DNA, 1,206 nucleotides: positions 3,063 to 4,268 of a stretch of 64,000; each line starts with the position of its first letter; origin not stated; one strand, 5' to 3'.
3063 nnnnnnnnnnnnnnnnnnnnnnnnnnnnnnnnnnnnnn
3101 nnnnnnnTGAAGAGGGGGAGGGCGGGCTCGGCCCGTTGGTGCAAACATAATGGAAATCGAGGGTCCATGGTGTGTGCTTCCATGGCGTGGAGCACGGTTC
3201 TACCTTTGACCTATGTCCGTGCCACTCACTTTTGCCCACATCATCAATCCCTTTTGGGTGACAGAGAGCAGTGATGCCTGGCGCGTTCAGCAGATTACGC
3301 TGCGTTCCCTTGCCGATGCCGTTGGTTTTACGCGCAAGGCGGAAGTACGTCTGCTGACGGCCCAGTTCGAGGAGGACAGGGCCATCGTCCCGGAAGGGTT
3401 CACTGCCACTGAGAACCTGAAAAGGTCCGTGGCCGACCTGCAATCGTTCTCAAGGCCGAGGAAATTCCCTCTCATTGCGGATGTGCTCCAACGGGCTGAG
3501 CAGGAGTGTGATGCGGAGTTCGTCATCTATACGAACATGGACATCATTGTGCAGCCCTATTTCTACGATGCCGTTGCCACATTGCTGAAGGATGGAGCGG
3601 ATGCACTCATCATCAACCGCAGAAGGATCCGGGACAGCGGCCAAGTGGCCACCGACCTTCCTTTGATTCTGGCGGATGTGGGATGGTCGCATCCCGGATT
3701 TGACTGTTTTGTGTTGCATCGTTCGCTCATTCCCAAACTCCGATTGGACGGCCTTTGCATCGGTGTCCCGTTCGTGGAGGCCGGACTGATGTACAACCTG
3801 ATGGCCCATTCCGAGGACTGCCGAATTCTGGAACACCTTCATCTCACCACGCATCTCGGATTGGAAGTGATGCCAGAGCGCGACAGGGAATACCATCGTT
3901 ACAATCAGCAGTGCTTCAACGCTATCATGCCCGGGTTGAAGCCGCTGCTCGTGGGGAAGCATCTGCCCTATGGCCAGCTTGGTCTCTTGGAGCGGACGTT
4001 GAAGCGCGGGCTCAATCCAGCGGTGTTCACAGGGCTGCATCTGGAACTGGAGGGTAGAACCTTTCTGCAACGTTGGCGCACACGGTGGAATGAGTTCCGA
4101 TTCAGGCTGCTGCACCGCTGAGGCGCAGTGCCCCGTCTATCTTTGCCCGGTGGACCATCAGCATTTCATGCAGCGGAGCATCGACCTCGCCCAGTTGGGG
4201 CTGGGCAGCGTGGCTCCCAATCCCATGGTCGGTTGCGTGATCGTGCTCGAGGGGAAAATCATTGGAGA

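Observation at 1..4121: Compact KAS III – ACP-like – membrane GT2 – GNAT – alpha/beta hydrolase cassette: candidate specialised lipid/glycolipid tailoring locus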

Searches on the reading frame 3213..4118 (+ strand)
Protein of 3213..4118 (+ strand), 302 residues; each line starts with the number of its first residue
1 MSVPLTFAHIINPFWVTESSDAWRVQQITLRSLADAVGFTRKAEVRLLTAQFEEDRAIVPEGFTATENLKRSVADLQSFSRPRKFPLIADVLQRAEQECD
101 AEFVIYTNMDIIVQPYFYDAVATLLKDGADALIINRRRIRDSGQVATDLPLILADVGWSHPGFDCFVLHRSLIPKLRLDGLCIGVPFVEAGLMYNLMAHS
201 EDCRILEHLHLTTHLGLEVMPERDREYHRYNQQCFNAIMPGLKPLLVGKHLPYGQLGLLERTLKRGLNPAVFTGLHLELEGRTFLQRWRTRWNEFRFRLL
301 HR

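Call 7: search_protein_families(library=pfam, max_evalue=0.01, proteins=[window:3213-4118:+])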
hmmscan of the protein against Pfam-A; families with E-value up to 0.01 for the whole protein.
window:3213-4118:+ (302 aa): 0 families

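Call 8: search_protein_families(library=ncbifam, max_evalue=0.01, proteins=[window:3213-4118:+])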
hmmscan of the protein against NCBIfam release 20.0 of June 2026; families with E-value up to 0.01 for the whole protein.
window:3213-4118:+ (302 aa): 0 families

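Call 14: search_solved_structures(query=window:3213-4118:+, max_evalue=10)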
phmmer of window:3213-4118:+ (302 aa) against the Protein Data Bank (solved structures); distinct sequences matched with E-value up to 10: 2.
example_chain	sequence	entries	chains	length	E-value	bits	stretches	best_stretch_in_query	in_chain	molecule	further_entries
2lkz_A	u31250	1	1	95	0.99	11.9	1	117-189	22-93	RNA-binding protein 5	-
7rgc_A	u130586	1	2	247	1.8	11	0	230-270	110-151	Triosephosphate isomerase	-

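Call 33: find_homologous_proteins(query=window:3213-4118:+, max_evalue=0.00001)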
Query window:3213-4118:+ (302 aa): 246 proteins with E <= 0.00001 among 2485 candidates; the best 120 are listed.
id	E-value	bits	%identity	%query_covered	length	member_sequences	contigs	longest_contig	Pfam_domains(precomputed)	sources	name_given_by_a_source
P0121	4.7e-204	694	100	100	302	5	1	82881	-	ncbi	-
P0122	2.3e-170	584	85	100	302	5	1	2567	-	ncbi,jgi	jgi:hypothetical protein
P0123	2.1e-135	469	68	99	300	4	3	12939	-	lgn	-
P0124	3.7e-132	458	68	99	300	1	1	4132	-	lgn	-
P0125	4.1e-132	458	70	99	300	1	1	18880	-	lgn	-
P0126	2.2e-131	456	68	100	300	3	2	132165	-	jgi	jgi:hypothetical protein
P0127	7.7e-131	454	69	97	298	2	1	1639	-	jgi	-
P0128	5.0e-127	441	65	99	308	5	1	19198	-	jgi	jgi:hypothetical protein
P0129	5.9e-127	441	67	98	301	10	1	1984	-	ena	-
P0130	1.0e-125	437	63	99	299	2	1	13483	-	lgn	-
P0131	4.8e-125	435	64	98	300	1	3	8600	-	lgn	-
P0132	5.2e-122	425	63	99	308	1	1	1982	-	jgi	-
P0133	1.7e-120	420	63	99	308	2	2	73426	-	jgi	jgi:hypothetical protein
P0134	2.1e-118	413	62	99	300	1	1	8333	-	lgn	-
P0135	1.3e-114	401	66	89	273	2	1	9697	-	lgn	-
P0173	2.8e-78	281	45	98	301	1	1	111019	-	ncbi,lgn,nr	ncbi:MAG: hypothetical protein M9916_10505 [Crocinitomicaceae bacterium]|nr:hypothetical protein [Cr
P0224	1.9e-71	259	42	98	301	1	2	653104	-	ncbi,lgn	-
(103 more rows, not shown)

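Call 34: find_encoding_contigs(protein=P0121, flank=10000, max_places=3)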
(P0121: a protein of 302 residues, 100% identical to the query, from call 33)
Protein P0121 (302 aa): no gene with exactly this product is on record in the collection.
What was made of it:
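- Tried and rejected: Exact look-up of the NCBI contig that carries the identical 302-aa protein found no record (call 34), so the organism stays unnamed.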

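Call 43: predict_structure(alignment_id=A2)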
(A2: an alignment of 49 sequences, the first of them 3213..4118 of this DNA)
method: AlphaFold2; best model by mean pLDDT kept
length: 302 residues; sequences in the alignment: 49
mean_pLDDT: 88.8   pTM: 0.86
mean pLDDT of the five models: 88.8, 88.6, 88.2, 85.7, 85.0
residues with pLDDT >= 90: 192; 70-90: 96; 50-70: 12; < 50: 2
segments of 3 or more residues with pLDDT < 50: none
pLDDT, mean of each block of 10 residues (from residue 1): 88 92 93 97 97 93 96 95 95 97 96 97 94 91 91 87 91 97 92 95 89 73 84 95 82 74 74 74 73 77 61
secondary structure, 60 per line:
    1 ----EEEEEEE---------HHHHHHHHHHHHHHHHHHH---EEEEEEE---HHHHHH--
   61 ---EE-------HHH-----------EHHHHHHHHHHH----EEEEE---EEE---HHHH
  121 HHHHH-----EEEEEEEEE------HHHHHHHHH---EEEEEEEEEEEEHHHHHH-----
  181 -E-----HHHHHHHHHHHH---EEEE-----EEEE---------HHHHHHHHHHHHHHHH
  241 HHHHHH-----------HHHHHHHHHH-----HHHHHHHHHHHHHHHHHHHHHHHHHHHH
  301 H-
elements in order: E5-11 H21-39 E43-49 H53-58 H88-98 E103-107 E111-113 H117-125 E131-139 H146-154 E158-169 H170-175 H188-199 E203-206 E212-215 H225-246 H258-267 H273-301

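Call 45: fold_search(model_id=the predicted structure, library=pdb)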
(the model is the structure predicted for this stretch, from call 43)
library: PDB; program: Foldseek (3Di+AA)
matches with E <= 10: 1432; with E <= 0.001: 636
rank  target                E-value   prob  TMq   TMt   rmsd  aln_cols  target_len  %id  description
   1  9omn_B                3.5e-09  1.00  0.46  0.50  10.7       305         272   14  WrtF fucosyltransferase - GDP-2-deoxy-2-fluoro-beta-L-fucose (released 2025-10-29)
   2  9oml_B                7.3e-09  1.00  0.49  0.53  10.3       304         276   14  WrtF fucosyltransferase - acetylated trisaccharide acceptor (released 2025-10-29)
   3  9omk_B                1.8e-08  1.00  0.47  0.55  10.4       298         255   13  WrtF fucosyltransferase - trisaccharide acceptor (released 2025-10-29)
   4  5tzi                  2.0e-08  1.00  0.49  0.44   7.9       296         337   11  Crystal structure of S. aureus TarS 1-349 (released 2017-01-04)
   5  9omm_A                2.1e-08  1.00  0.47  0.54  10.3       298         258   12  WrtF fucosyltransferase - tetrasaccharide product (released 2025-10-29)
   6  9omn_A                2.2e-08  1.00  0.47  0.54  10.1       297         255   11  WrtF fucosyltransferase - GDP-2-deoxy-2-fluoro-beta-L-fucose (released 2025-10-29)
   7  8bz5_B                2.2e-08  1.00  0.42  0.23  13.5       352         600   10  Crystal structure of the L. monocytogenes RmlT in complex with HEPES (released 2023-12-27)
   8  9gzk_C                2.9e-08  1.00  0.44  0.24  13.6       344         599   10  Crystal structure of the L. monocytogenes RmlT in complex with 4-RboP-(CH2)6NH2 (released 2024-12-18)
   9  9omh_D                3.7e-08  1.00  0.47  0.51  10.4       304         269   12  WrtF fucosyltransferase - Apo (released 2025-10-29)
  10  9oml_A                4.2e-08  1.00  0.46  0.53  10.3       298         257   13  WrtF fucosyltransferase - acetylated trisaccharide acceptor (released 2025-10-29)
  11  6h21_A                6.1e-08  1.00  0.45  0.44  15.7       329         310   10  TarP-UDP-GlcNAc-Mn (released 2018-09-26)
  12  9omi_A                6.5e-08  1.00  0.47  0.53  10.3       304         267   14  WrtF fucosyltransferase - GDP (released 2025-10-29)
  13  9omj_B                6.5e-08  1.00  0.45  0.52  10.5       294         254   14  WrtF fucosyltransferase - GDP-beta-L-fucose (released 2025-10-29)
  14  9omj_A                7.8e-08  1.00  0.48  0.53  10.3       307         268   13  WrtF fucosyltransferase - GDP-beta-L-fucose (released 2025-10-29)
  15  8bz6_B                8.4e-08  1.00  0.51  0.27   9.3       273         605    9  Crystal structure of the L. monocytogenes RmlT in complex with UDP-glucose (released 2023-12-27)
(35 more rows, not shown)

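Call 47: list_cluster_members(proteins=[window:3213-4118:+, window:1810-2874:-, window:843-1763:-, window:289-843:-, window:2874-3107:-, L001:4815-5708:+])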
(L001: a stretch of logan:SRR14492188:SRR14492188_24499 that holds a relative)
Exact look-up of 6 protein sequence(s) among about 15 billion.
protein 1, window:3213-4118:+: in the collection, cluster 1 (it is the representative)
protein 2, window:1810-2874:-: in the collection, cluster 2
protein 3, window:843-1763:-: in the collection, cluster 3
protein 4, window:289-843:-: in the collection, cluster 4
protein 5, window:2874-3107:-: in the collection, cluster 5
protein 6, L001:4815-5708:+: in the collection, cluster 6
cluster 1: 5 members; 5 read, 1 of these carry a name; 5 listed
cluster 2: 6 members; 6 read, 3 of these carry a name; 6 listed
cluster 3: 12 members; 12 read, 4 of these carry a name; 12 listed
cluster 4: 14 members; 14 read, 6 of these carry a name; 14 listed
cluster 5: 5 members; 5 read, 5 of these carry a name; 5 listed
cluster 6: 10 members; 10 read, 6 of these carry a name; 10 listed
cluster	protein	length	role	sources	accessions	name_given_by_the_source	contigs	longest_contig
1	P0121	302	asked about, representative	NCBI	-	-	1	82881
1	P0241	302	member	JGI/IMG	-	hypothetical protein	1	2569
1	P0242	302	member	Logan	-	-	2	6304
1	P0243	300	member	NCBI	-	-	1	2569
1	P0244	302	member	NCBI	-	-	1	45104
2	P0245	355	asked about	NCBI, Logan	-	-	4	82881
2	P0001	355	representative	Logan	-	-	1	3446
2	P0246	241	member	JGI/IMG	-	3-oxoacyl-[acyl-carrier-protein] synthase-3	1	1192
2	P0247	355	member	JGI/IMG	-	3-oxoacyl-[acyl-carrier-protein] synthase-3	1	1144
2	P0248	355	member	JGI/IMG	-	3-oxoacyl-[acyl-carrier-protein] synthase III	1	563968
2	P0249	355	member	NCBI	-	-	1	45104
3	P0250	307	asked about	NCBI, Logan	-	-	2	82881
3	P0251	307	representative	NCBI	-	-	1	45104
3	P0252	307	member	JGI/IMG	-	polyisoprenyl-phosphate glycosyltransferase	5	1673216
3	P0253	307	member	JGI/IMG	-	undecaprenyl-phosphate 4-deoxy-4-formamido-L-arabinose transferase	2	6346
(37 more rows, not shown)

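Call 58: find_encoding_contigs(protein=P0173, flank=8000, max_places=1)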
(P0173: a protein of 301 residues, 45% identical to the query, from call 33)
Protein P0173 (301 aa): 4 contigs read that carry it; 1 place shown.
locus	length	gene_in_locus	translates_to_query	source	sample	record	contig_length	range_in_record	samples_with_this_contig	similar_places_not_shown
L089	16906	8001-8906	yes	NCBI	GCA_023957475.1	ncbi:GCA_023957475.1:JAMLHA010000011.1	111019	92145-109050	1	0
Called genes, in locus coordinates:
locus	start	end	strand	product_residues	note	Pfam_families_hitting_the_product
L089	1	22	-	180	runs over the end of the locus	PF13186:SPASM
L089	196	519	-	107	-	PF00535:Glycos_transf_2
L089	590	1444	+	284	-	-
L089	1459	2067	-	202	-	PF17836:PglD_N (weak), PF25084:LbH_EIF2B (weak), PF25087:GMPPB_C (faint), PF00132:Hexapep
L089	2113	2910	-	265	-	PF02463:SMC_N (faint), PF00005:ABC_tran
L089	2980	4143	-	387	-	PF07690:MFS_1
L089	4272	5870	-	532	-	PF01645:Glu_synthase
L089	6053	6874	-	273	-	PF01061:ABC2_membrane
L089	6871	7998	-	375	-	PF00155:Aminotran_1_2 (weak), PF01041:DegT_DnrJ_EryC1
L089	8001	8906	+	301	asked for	-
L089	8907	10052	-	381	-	PF00266:Aminotran_5, PF01212:Beta_elim_lyase (weak)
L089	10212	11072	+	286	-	PF00753:Lactamase_B, PF23023:Anti-Pycsar_Apyc1 (weak)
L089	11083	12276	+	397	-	PF00216:Bac_DNA_binding (faint), PF18175:HU-CCDC81_bac_2, PF05036:SPOR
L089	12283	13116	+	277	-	PF00378:ECH_1, PF16113:ECH_2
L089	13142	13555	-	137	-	-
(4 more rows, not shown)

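Call 59: find_encoding_contigs(protein=P0224, flank=8000, max_places=1)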
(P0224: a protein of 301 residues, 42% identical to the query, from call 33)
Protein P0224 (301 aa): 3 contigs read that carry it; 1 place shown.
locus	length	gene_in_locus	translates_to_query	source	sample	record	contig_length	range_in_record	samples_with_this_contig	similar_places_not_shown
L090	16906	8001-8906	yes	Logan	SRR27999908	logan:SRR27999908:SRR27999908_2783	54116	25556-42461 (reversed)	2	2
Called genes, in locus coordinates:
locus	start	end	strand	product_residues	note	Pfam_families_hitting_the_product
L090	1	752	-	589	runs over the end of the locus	PF13522:GATase_6, PF12481:DUF3700 (weak), PF13537:GATase_7, PF00733:Asn_synthase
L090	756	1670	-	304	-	PF00535:Glycos_transf_2, PF10111:Glyco_tranf_2_2 (faint), PF13641:Glyco_tranf_2_3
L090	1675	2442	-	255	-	PF02668:TauD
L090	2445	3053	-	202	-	PF17836:PglD_N, PF25087:GMPPB_C (faint), PF00132:Hexapep (weak)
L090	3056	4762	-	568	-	PF05118:Asp_Arg_Hydrox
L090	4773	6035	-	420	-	PF00005:ABC_tran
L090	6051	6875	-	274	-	PF01061:ABC2_membrane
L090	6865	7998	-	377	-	PF00155:Aminotran_1_2, PF01041:DegT_DnrJ_EryC1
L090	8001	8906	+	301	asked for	-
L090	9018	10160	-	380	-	PF00266:Aminotran_5, PF01212:Beta_elim_lyase (weak)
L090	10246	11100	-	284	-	PF10340:Say1_Mug180 (weak), PF00135:COesterase, PF02230:Abhydrolase_2 (faint), PF20434:BD-FAE, PF12146:Hydrolase_4 (faint), PF07859:Abhydrolase_3, PF01738:DLH, PF00326:Peptidase_S9, +1 more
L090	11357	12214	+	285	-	PF00753:Lactamase_B, PF23023:Anti-Pycsar_Apyc1 (faint)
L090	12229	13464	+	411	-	PF00216:Bac_DNA_binding (faint), PF18175:HU-CCDC81_bac_2, PF05036:SPOR (weak)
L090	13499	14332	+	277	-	PF00378:ECH_1, PF16113:ECH_2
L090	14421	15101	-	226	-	PF01965:DJ-1_PfpI (weak)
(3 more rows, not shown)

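Call 60: search_protein_representatives(alignment_id=A2)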
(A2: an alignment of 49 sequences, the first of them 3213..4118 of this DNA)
Query: 49 sequences, 300 profile positions. Proteins with E-value up to 0.001 (for the whole library): 1321; up to 1e-10: 1004; up to 1e-30: 654. The best 150 are listed.
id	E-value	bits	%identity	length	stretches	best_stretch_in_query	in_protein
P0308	6.4e-141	485.5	-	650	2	2-242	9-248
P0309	1.7e-128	444.8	-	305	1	2-300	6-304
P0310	1.9e-125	434.7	-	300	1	1-300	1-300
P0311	2.3e-122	424.6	-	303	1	3-300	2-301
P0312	9.6e-120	416.0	-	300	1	1-300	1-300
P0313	5.7e-119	413.5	-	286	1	2-284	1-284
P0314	1.2e-118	412.4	-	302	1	1-300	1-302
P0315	2.5e-116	404.8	-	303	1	2-298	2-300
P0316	4.6e-112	390.8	-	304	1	2-299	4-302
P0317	6.3e-106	370.6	-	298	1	3-300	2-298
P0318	9.1e-102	357.0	-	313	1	3-286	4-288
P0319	8.8e-101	353.8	-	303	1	2-300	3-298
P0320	6.0e-100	351.0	-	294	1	1-290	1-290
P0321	2.6e-99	348.9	-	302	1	3-289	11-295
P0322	4.7e-99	348.1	-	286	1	3-284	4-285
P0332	2.2e-90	319.6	-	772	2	3-239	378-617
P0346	3.7e-86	305.7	-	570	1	1-285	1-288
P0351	5.8e-84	298.5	-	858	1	2-263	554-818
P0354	2.1e-83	296.7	-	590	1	2-238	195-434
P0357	6.1e-83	295.2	-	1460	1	2-242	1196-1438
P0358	6.8e-83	295.0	-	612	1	1-241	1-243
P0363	7.3e-82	291.6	-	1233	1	2-232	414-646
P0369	7.3e-81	288.3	-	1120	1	2-250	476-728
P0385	2.5e-78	280.0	-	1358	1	2-241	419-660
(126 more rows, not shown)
